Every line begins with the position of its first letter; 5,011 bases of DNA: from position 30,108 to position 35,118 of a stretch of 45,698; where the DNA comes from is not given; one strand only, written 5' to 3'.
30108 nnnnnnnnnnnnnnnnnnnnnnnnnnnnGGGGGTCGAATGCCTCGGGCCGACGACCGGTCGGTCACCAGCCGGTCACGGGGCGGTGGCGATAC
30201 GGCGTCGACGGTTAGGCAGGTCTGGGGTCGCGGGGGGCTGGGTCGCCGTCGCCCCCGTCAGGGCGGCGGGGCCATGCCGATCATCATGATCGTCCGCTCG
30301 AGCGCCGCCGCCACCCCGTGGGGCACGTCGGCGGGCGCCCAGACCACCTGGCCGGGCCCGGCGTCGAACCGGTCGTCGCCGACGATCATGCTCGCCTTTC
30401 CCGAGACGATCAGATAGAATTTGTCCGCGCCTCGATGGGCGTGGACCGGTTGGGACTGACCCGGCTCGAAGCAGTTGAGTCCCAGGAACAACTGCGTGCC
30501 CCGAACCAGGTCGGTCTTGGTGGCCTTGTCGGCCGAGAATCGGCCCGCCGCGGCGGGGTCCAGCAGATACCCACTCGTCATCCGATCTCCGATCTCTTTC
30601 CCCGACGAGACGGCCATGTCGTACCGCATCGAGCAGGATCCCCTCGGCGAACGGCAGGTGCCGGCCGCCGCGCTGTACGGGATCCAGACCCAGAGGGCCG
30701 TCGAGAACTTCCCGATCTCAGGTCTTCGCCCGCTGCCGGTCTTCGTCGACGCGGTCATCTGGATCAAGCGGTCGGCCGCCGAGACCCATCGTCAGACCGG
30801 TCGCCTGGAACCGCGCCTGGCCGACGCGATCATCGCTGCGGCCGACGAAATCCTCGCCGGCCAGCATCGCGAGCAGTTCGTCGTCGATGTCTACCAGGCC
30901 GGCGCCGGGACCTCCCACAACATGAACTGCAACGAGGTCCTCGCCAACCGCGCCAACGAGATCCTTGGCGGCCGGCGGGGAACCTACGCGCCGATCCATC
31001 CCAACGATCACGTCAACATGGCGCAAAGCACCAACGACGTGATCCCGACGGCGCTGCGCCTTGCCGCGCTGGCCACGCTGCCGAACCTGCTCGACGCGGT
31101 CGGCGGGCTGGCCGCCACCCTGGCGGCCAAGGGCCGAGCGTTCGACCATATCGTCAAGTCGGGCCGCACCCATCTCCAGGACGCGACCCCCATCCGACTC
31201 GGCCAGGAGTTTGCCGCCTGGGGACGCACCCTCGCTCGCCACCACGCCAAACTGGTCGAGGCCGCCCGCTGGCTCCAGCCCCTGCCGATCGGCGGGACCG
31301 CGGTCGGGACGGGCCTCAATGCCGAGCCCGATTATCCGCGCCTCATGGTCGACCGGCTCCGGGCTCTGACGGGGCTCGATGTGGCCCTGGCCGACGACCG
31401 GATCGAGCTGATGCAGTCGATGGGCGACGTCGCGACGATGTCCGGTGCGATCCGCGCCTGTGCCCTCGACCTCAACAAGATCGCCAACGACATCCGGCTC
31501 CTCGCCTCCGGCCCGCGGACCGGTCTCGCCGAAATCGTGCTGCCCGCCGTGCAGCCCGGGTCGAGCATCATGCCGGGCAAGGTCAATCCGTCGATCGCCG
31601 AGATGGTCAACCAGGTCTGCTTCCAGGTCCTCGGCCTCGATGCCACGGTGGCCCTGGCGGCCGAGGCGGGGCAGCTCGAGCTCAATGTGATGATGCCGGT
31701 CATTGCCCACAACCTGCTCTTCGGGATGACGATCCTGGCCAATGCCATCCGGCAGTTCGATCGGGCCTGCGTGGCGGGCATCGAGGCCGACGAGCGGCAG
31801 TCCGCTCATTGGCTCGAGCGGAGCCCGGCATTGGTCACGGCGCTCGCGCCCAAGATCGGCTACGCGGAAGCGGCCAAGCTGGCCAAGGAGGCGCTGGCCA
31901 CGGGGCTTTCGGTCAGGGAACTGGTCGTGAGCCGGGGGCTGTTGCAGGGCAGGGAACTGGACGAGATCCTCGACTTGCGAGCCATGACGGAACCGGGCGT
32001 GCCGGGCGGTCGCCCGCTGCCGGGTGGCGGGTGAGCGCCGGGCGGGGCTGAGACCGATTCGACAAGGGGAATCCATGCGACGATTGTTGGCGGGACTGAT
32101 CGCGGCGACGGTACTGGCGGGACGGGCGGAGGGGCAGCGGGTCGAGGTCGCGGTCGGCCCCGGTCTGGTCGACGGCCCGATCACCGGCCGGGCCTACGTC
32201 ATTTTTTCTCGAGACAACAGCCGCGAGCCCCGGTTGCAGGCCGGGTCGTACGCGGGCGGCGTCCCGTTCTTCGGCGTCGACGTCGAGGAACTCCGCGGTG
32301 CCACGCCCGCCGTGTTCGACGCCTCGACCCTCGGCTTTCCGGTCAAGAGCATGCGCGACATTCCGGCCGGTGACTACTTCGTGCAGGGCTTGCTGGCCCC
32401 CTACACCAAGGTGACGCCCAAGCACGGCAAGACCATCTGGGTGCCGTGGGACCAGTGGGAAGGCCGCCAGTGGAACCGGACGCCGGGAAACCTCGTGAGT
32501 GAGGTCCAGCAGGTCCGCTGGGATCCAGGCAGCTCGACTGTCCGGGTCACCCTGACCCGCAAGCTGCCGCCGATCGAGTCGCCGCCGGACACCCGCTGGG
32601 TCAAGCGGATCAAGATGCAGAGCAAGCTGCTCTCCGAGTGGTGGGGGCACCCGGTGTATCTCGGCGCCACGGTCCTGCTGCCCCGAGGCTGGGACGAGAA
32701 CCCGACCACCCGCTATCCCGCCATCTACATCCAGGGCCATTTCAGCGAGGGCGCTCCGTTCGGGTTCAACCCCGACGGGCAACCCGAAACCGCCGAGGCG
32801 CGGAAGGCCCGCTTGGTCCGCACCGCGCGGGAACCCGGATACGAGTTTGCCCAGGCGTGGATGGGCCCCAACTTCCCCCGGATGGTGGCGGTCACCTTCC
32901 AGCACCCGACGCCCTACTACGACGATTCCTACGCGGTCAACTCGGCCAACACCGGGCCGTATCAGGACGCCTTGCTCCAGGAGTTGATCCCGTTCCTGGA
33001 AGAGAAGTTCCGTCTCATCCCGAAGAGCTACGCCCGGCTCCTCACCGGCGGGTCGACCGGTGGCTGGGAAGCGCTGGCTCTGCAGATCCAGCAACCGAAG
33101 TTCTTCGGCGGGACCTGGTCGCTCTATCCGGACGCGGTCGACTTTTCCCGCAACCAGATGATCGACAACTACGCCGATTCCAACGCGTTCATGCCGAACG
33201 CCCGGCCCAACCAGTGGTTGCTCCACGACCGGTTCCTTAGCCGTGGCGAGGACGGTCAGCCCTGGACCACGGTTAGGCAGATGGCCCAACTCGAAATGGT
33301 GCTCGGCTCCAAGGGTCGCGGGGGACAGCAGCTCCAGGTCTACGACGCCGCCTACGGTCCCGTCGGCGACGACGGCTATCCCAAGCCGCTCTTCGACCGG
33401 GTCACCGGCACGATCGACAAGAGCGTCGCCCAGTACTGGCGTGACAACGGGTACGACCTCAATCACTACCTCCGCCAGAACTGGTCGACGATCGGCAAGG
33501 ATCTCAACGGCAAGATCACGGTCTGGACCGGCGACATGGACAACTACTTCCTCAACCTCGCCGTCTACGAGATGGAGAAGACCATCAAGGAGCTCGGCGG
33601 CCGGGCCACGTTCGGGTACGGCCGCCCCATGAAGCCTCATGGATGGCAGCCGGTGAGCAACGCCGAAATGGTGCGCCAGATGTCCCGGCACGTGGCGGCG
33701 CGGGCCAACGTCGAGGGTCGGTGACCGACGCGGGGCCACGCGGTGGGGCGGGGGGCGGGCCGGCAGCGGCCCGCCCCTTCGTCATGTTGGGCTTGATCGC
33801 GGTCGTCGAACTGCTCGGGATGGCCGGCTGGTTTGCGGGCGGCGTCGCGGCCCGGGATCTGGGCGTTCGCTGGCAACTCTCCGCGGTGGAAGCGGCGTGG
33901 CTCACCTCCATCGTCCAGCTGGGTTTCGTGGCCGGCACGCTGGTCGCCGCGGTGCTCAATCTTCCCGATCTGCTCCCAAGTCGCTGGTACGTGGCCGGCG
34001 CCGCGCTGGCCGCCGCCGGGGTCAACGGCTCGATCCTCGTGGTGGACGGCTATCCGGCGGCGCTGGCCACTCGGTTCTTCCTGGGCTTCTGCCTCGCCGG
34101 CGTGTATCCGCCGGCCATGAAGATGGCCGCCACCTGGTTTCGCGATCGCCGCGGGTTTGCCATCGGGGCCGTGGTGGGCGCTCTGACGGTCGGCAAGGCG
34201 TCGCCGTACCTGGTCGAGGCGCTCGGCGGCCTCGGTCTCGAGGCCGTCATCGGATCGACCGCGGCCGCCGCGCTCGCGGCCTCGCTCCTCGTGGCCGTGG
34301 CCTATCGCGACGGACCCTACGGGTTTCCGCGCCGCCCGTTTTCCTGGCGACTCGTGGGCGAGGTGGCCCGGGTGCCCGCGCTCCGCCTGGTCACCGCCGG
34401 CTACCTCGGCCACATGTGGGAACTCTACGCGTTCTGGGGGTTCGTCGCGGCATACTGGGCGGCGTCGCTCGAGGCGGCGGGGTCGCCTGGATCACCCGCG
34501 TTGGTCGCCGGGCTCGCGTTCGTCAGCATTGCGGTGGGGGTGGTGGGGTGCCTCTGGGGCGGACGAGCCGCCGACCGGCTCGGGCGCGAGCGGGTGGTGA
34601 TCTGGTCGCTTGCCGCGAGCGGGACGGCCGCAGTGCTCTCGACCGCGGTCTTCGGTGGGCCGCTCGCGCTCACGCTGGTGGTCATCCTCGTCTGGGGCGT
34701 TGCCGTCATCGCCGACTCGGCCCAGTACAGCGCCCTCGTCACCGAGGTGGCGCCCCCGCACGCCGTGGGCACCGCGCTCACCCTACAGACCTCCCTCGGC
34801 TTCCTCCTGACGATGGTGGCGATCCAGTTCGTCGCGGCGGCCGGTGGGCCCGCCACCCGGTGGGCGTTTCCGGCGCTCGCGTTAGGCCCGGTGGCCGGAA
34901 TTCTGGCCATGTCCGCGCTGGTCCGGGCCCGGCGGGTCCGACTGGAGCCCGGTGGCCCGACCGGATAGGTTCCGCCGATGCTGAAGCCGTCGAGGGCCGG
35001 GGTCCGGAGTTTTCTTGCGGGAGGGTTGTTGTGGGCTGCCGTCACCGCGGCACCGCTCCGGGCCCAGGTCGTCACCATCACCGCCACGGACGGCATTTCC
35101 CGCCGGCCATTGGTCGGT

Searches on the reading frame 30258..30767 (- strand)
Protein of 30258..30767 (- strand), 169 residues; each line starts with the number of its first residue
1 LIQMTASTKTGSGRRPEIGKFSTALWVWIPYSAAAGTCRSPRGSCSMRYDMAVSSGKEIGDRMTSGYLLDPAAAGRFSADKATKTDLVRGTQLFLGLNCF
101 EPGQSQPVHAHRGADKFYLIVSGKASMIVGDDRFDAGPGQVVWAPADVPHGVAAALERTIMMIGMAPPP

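Call 7: search_protein_families(library=pfam, proteins=[window:30258-30767:-], max_evalue=0.01)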
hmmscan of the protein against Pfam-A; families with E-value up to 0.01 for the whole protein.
window:30258-30767:- (169 aa): 3 families
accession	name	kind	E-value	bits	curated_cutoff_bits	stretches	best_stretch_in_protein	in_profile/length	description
PF07883.17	Cupin_2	-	3.2e-12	46.4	27.2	1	99-155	4-59/70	Cupin domain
PF02311.25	AraC_binding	-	0.00017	21.8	21.1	1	105-167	15-78/135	AraC-like ligand binding domain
PF16867.11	DMSP_lyase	-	0.00025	21.3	27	1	87-155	89-156/162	Dimethlysulfonioproprionate lyase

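Call 46: search_protein_families(library=ncbifam, proteins=[window:30258-30767:-], max_evalue=0.00001)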
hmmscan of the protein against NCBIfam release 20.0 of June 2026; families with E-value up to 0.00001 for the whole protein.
window:30258-30767:- (169 aa): 0 families

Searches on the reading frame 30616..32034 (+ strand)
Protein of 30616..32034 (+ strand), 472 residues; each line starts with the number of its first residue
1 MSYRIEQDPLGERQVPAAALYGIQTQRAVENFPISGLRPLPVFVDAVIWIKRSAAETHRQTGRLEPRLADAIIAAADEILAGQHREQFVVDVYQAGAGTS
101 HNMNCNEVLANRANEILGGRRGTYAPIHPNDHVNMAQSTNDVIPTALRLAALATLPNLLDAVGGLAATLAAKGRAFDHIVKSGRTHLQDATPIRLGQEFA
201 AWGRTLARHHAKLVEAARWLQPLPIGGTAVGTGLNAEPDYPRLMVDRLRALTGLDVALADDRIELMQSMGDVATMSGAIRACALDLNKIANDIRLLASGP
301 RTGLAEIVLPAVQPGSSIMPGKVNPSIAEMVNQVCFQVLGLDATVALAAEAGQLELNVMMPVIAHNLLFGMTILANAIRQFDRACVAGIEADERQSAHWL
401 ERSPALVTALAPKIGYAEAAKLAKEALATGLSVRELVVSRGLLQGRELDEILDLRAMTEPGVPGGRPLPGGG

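Call 46: search_protein_families(library=ncbifam, proteins=[window:30616-32034:+], max_evalue=0.00001)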
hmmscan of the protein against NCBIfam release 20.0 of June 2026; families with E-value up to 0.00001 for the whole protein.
window:30616-32034:+ (472 aa): 16 families
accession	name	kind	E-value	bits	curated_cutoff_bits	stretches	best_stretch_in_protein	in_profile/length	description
NF008909.0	PRK12273.1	subfamily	1.4e-189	630.9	510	1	2-462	4-466/474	aspartate ammonia-lyase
TIGR00839.1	aspA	equivalog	2.7e-165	550.8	681.2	1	4-462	1-461/468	aspartate ammonia-lyase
NF011092.0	PRK14515.1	subfamily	2.7e-161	537.6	876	1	3-465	11-473/479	aspartate ammonia-lyase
TIGR00979.1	fumC_II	equivalog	1.8e-147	491.8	664.75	1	3-453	1-452/458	class II fumarate hydratase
NF009089.0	PRK12425.1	equivalog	8.4e-130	433.7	840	1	4-461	3-461/464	class II fumarate hydratase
TIGR00928.1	purB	equivalog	1.6e-18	66.7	326.2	1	131-337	89-289/436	adenylosuccinate lyase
TIGR02426.1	protocat_pcaB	equivalog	1e-17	64.1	355.75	1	88-348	56-298/338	3-carboxy-cis,cis-muconate cycloisomerase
TIGR00838.1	argH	equivalog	1.3e-17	63.9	279.5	1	133-340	101-299/455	argininosuccinate lyase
NF006554.0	PRK09053.1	equivalog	9.5e-16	57.6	595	1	132-426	102-394/453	3-carboxy-cis,cis-muconate cycloisomerase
NF004631.0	PRK05975.1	equivalog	8.5e-14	51.3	371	1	131-331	100-288/352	3-carboxy-cis,cis-muconate cycloisomerase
NF008964.0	PRK12308.1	equivalog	2.2e-13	49.4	657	1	135-435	105-383/624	argininosuccinate lyase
NF006500.1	PRK08937.2-4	subfamily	7.9e-13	48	626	1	132-374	100-334/448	adenylosuccinate lyase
NF052536.2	CoM_syn_XcbD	exception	6.2e-11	41.7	600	1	141-448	109-413/443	3-sulfopropionylcysteine synthase XcbD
NF052556.1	NtrsucLyaStm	equivalog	2.4e-10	39.8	650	1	133-347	112-329/466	nitrosuccinate lyase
NF002563.0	PRK02186.1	subfamily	6.9e-09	34.5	625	1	133-411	510-779/890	argininosuccinate lyase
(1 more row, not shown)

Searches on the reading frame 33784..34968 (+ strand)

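Call 75: search_protein_families(library=pfam, proteins=[window:33784-34968:+], max_evalue=0.00001)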
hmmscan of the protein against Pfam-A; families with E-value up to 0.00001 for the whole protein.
window:33784-34968:+ (394 aa): 1 family
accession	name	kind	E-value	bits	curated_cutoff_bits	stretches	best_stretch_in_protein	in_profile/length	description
PF07690.21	MFS_1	-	3.6e-22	79.2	33.4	1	12-345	8-345/347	Major Facilitator Superfamily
